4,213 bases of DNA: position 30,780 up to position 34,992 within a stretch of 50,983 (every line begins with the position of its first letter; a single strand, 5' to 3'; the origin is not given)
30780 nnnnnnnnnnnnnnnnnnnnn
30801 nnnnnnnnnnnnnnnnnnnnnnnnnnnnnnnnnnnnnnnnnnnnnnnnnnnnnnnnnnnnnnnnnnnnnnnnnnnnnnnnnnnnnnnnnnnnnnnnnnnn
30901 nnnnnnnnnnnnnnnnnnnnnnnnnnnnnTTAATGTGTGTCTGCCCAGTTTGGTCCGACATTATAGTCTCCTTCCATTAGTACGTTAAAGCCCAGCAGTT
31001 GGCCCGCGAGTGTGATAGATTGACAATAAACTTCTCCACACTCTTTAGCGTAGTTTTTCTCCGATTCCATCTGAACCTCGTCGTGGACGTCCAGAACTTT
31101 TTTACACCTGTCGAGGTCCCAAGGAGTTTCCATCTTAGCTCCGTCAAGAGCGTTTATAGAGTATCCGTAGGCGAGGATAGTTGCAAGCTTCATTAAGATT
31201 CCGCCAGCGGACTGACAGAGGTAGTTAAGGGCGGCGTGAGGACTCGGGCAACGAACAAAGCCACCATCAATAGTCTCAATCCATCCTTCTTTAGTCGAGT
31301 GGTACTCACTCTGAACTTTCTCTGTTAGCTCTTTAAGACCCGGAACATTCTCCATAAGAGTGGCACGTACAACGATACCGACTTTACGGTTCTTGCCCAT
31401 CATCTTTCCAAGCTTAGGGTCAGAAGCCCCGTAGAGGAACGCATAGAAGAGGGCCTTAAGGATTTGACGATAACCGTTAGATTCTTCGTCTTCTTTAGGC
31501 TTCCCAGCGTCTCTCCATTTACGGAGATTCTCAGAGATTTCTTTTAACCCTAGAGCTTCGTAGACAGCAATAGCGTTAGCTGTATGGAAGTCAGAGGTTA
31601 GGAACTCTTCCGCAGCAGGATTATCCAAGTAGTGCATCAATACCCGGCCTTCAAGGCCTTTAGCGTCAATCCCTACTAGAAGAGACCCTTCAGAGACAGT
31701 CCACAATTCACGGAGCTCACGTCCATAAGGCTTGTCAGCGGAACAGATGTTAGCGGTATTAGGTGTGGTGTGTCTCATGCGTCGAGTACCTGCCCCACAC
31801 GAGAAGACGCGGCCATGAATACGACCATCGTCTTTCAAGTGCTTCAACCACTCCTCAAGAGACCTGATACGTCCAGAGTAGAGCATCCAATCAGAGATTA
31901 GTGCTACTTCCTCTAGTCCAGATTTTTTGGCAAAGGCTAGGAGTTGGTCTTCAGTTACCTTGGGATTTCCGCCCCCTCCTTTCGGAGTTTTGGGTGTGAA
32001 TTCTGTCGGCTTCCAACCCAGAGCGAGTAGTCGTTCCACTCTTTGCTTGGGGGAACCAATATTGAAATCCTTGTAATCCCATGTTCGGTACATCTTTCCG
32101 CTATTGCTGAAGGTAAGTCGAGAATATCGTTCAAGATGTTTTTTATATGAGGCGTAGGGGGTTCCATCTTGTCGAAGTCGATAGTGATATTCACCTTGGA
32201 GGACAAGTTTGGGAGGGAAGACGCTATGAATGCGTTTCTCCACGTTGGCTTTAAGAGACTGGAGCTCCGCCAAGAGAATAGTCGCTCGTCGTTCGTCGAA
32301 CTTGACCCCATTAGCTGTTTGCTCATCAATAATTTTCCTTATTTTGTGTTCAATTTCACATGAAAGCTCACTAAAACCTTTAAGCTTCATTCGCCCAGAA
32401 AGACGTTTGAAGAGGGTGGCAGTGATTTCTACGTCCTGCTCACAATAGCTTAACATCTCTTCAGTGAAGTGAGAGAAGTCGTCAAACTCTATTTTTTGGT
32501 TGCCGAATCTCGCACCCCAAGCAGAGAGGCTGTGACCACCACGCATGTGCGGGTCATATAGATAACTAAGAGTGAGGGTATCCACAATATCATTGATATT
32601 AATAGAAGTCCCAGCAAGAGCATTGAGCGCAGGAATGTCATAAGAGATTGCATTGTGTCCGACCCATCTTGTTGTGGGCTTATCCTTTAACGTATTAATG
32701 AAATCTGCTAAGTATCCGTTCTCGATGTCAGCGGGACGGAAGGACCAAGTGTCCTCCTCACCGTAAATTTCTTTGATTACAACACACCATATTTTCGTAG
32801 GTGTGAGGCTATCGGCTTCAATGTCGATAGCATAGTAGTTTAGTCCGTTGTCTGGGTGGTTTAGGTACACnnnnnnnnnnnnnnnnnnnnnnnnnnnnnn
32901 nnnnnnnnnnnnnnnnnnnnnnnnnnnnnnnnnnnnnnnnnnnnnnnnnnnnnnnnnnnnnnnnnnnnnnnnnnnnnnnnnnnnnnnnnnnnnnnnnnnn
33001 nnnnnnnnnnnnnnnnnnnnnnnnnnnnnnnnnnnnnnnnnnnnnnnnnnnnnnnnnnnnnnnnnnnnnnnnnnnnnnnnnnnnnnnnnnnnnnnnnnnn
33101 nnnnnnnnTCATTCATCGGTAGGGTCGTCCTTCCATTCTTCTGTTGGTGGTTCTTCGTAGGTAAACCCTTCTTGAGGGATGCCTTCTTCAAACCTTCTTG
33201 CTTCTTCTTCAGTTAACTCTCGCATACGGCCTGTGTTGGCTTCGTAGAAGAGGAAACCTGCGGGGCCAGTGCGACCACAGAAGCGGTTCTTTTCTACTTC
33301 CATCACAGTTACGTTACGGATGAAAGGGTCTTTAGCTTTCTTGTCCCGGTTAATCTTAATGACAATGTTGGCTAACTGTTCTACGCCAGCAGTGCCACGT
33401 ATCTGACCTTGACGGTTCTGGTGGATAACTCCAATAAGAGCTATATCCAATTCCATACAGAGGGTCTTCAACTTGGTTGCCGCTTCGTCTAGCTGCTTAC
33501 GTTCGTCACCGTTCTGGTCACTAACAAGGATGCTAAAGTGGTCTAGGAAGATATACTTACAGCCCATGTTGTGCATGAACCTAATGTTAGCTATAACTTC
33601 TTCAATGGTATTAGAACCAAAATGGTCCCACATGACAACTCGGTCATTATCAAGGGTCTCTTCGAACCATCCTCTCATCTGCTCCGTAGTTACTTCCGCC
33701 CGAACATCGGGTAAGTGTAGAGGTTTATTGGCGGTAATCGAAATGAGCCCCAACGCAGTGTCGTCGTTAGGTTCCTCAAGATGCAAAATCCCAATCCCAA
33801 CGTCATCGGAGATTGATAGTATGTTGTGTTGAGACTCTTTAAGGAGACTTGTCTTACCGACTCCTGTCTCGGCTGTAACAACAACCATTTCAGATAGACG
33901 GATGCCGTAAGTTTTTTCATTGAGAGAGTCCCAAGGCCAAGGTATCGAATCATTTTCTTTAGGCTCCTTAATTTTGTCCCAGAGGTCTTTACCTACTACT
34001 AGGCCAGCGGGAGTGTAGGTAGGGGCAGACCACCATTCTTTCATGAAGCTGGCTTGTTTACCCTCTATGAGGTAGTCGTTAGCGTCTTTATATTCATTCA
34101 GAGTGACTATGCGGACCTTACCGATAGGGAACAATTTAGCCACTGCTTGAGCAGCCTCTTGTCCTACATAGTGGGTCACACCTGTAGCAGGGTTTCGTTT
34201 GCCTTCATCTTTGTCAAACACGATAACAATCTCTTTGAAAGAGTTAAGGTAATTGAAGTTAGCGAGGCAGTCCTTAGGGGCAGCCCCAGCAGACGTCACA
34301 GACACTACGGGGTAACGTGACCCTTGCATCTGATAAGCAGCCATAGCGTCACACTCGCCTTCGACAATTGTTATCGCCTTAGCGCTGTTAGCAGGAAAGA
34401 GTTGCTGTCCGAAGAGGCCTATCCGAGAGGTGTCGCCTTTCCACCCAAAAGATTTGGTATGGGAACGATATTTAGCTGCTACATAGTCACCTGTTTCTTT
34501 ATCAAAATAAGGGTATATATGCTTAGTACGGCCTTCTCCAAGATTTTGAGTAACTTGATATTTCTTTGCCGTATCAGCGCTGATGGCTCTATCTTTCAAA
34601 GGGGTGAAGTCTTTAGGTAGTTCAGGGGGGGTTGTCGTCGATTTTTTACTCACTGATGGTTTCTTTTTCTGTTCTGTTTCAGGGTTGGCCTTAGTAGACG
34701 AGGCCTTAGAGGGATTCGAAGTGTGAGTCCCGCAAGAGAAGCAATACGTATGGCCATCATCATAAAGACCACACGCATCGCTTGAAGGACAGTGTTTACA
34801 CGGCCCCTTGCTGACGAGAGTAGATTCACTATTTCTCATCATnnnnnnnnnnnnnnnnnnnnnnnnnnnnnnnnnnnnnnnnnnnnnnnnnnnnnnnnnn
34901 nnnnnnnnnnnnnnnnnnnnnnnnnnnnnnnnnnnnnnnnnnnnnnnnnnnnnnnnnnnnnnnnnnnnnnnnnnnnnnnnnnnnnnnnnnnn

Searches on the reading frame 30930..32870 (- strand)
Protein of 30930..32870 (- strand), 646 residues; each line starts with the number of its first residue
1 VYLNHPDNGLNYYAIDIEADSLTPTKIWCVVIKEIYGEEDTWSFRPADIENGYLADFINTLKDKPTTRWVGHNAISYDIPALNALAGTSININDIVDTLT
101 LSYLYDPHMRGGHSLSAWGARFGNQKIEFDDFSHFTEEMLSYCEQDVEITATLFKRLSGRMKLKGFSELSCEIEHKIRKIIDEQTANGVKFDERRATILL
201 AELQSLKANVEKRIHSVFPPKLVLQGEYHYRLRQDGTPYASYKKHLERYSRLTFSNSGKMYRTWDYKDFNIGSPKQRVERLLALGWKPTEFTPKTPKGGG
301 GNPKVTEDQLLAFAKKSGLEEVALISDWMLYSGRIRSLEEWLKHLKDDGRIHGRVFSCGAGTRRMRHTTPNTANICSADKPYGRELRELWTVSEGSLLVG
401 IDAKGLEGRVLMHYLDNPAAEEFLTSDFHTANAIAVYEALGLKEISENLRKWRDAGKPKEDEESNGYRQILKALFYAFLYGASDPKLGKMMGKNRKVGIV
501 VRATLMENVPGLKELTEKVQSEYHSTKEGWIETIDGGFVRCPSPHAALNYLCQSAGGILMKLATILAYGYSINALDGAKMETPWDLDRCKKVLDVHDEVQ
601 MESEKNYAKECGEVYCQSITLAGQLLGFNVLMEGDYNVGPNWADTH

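Call 10: search_protein_families(library=pfam, proteins=[window:30930-32870:-], max_evalue=0.001)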
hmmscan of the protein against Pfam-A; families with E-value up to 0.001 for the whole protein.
window:30930-32870:- (646 aa): 2 families
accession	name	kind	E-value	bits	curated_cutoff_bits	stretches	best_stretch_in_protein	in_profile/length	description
PF00476.26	DNA_pol_A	-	8e-24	84.7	34.3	1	259-644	21-381/381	DNA polymerase family A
PF01612.26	DNA_pol_A_exo1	-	1e-08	35.6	23.6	1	10-159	20-170/173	3'-5' exonuclease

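Call 24: search_dna_similar(query=window:30930-32870:-, collection=phages, mode=protein, max_rows=15)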
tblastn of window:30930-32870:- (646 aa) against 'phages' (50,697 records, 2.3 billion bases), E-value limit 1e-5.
Records with a match: 2991; places in all: 3243; records where one place covers at least 80% of the query: 1523.
Best place of each record, by identity: <60% 2991.
By first word of the organism name: Escherichia 684; Klebsiella 489; Pseudomonas 450; Vibrio 214; Salmonella 153; Yersinia 84; Erwinia 56; Shigella 45; Caulobacter 40; Acinetobacter 39; and 87 more.
By host as written in the record: - 499; Escherichia coli 247; Klebsiella pneumoniae 241; Pseudomonas aeruginosa 116; Pseudomonas aeruginosa PAO1 45; Vibrio cholerae 42; Yersinia pestis 38; Escherichia coli K-12 MG1655 38; and 683 more.
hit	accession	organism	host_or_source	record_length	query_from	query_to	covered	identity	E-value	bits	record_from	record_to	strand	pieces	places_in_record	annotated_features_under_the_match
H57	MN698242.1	Pelagibacter phage HTVC103P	Candidatus Pelagibacter sp. HTCC7211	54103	3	646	100%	34.5%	9e-99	337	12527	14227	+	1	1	DNA polymerase | hypothetical protein | DNA primase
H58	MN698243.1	Pelagibacter phage HTVC104P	Candidatus Pelagibacter sp. HTCC7211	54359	3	646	100%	34.5%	1e-98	337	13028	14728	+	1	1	DNA polymerase | hypothetical protein | DNA primase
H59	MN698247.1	Pelagibacter phage HTVC115P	Candidatus Pelagibacter sp. HTCC7211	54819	15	646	98%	33.3%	1e-92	319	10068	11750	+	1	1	DNA polymerase | hypothetical protein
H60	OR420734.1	Roseobacter phage CRP-804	Paracoccaceae bacterium strain FZCC0196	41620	16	646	98%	32.8%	7e-74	265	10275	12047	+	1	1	DNA polymerase | hypothetical protein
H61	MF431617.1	Lentibacter phage vB_LenP_ICBM1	Lentibacter sp. SH36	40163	14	646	98%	32.6%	3e-81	286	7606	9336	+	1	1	DNA polymerase A | hypothetical protein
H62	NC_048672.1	Lentibacter phage vB_LenP_ICBM1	Lentibacter sp. SH36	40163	14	646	98%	32.6%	3e-81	286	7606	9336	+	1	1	DNA polymerase I | hypothetical protein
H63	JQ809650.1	Celeribacter phage P12053L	Celeribacter sp. IMCC12053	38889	14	646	98%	32.4%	2e-81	286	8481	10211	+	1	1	T7-like phage DNA polymerase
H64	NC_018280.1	Celeribacter phage P12053L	Celeribacter sp. IMCC12053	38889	14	646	98%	32.4%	2e-81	286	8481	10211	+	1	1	DNA polymerase I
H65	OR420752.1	Roseobacter phage CRP-403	Paracoccaceae bacterium strain FZCC0037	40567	9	646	99%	32.1%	1e-71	258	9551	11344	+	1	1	DNA polymerase | hypothetical protein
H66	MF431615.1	Lentibacter phage vB_LenP_ICBM3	Lentibacter sp. SH36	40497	14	646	98%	32.3%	2e-80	284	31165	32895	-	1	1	DNA polymerase | hypothetical protein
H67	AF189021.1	Roseobacter phage SIO1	Rosebacter SIO67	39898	14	646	98%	32.1%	3e-80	283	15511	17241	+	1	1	RP DNA pol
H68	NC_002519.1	Roseobacter phage SIO1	Rosebacter SIO67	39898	14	646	98%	32.1%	3e-80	283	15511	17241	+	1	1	DNA polymerase I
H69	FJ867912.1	Siovirus americense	-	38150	14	646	98%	32.1%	3e-80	283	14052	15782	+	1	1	record has no annotation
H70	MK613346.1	Roseobacter phage CRP-4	Rhodobacteraceae bacterium FZCC0023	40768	7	646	99%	31.2%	3e-77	275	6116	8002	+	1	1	DNA polymerase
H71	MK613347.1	Roseobacter phage CRP-5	Rhodobacteraceae bacterium FZCC0040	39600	14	646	92%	33.5%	2e-40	307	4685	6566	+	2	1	DNA polymerase (x2)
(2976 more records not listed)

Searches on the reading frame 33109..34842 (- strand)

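Call 10: search_protein_families(library=pfam, proteins=[window:33109-34842:-], max_evalue=0.001)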
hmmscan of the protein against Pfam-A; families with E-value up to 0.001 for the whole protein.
window:33109-34842:- (577 aa): 4 families
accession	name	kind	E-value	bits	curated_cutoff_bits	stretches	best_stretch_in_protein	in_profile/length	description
PF03796.21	DnaB_C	-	1.5e-15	57.7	27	1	305-532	7-246/255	DnaB-like helicase C terminal domain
PF13155.12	Toprim_2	-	1.1e-07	32.5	22.1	1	159-258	2-88/88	Toprim-like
PF13362.12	Toprim_3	-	4.5e-06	27.5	27.2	1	157-260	2-91/95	Toprim domain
PF21268.3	Helic-prim_T7_N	-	0.00051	20.7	27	0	80-136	4-59/59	Bacteriophage T7 DNA helicase/primase, N-terminal a+b fold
